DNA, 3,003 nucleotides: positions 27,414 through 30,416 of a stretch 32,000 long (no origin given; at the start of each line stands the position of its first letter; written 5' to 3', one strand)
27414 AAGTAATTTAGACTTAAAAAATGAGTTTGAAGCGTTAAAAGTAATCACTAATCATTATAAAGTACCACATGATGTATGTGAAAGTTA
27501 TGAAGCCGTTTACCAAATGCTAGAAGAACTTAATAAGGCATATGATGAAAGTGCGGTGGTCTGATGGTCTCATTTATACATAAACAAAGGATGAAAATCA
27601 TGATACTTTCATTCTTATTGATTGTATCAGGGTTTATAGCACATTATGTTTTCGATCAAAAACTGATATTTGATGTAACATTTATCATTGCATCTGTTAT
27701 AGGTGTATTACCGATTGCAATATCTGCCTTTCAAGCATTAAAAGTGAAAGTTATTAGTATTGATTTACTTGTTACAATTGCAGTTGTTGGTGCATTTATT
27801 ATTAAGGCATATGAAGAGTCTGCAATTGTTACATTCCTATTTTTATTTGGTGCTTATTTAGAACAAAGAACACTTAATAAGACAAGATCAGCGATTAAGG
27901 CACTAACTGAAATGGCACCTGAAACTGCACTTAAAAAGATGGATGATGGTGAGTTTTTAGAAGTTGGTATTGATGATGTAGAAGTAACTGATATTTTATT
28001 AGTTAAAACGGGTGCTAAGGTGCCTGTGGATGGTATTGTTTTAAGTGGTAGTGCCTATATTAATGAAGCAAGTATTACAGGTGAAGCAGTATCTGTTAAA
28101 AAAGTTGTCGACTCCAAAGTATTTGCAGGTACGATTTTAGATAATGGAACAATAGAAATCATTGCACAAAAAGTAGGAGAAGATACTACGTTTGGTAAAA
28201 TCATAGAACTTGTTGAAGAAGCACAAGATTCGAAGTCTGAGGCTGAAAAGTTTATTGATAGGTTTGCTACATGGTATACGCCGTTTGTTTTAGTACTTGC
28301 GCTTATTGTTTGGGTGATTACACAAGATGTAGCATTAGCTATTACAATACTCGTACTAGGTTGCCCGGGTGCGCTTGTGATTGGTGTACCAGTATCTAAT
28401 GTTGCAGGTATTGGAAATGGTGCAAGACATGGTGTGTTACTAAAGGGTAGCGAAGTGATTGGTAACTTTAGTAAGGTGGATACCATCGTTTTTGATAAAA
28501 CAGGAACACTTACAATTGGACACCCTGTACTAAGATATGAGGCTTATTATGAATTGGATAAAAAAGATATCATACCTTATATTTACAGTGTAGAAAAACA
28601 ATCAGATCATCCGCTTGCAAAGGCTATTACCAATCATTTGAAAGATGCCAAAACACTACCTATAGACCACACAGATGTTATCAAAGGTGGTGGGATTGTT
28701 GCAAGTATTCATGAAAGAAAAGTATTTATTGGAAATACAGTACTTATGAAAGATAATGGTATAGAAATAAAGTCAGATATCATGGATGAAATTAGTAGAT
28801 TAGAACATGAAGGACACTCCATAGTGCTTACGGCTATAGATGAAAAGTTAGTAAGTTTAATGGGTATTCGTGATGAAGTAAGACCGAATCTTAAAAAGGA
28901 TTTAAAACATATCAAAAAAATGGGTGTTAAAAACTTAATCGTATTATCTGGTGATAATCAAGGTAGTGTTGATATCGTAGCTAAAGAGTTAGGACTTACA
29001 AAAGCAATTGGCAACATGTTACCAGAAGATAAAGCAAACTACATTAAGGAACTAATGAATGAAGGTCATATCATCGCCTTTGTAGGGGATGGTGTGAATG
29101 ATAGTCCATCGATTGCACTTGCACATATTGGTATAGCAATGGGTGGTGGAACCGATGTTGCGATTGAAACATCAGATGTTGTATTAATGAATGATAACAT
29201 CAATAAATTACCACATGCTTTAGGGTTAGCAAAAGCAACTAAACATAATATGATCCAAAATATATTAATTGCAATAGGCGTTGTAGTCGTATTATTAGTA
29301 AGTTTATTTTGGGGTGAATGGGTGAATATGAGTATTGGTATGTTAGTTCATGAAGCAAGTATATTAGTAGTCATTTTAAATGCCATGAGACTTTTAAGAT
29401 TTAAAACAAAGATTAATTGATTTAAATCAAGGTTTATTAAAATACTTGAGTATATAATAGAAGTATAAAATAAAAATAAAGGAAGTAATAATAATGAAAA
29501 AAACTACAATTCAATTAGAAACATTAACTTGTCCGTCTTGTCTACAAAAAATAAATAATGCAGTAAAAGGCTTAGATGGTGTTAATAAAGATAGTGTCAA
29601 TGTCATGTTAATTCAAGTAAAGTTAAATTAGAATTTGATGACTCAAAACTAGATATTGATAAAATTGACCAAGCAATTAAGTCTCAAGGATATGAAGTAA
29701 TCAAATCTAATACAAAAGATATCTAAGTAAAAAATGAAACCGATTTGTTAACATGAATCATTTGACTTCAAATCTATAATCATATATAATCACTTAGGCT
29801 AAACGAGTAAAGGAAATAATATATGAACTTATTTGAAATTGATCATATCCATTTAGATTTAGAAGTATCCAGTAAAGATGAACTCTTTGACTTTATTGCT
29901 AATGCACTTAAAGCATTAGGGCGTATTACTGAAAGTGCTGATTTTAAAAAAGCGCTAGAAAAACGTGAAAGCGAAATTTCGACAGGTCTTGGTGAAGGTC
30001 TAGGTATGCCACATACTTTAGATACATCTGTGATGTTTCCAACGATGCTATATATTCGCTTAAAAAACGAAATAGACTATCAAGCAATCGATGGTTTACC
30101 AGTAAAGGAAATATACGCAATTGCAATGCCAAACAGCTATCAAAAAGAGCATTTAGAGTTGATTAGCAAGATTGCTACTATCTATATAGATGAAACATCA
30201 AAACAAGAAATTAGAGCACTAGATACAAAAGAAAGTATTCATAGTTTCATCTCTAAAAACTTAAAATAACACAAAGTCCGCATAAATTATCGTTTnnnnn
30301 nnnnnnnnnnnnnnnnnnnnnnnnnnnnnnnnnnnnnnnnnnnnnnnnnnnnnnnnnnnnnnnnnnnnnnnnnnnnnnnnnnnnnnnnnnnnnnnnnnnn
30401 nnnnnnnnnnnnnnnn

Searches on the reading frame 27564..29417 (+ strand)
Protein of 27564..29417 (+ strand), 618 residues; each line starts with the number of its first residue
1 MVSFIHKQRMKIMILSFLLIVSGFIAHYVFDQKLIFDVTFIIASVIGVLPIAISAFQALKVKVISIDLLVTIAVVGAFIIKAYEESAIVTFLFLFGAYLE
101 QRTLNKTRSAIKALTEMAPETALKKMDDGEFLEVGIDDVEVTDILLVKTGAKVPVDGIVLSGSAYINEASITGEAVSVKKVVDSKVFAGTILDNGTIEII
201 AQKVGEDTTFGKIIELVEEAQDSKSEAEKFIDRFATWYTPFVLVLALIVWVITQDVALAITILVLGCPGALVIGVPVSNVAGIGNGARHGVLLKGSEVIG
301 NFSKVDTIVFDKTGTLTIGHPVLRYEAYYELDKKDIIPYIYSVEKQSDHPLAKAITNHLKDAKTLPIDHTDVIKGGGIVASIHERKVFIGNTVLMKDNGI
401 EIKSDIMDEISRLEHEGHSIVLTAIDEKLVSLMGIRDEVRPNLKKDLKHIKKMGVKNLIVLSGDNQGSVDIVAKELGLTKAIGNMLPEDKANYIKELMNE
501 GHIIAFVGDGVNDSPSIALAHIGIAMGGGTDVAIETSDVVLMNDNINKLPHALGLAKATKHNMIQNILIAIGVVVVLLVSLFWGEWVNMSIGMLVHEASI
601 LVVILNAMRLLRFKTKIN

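Call 53: search_protein_families(library=pfam, proteins=[window:27564-29417:+], max_evalue=0.0001)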
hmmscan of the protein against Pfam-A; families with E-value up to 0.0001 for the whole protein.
window:27564-29417:+ (618 aa): 2 families
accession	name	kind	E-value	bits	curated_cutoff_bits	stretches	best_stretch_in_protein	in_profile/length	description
PF00122.25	E1-E2_ATPase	-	2.2e-45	154.9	28.1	1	117-289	2-181/181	E1-E2 ATPase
PF00702.32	Hydrolase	-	1.4e-28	101.1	26.4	1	305-520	1-190/191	haloacid dehalogenase-like hydrolase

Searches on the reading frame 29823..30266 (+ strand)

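Call 53: search_protein_families(library=pfam, proteins=[window:29823-30266:+], max_evalue=0.0001)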
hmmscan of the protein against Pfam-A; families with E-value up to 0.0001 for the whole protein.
window:29823-30266:+ (148 aa): 1 family
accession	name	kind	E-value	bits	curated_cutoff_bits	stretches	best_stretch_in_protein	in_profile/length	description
PF00359.27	PTS_EIIA_2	-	7.5e-31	107.5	27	1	3-145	2-143/144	Phosphoenolpyruvate-dependent sugar phosphotransferase system, EIIA 2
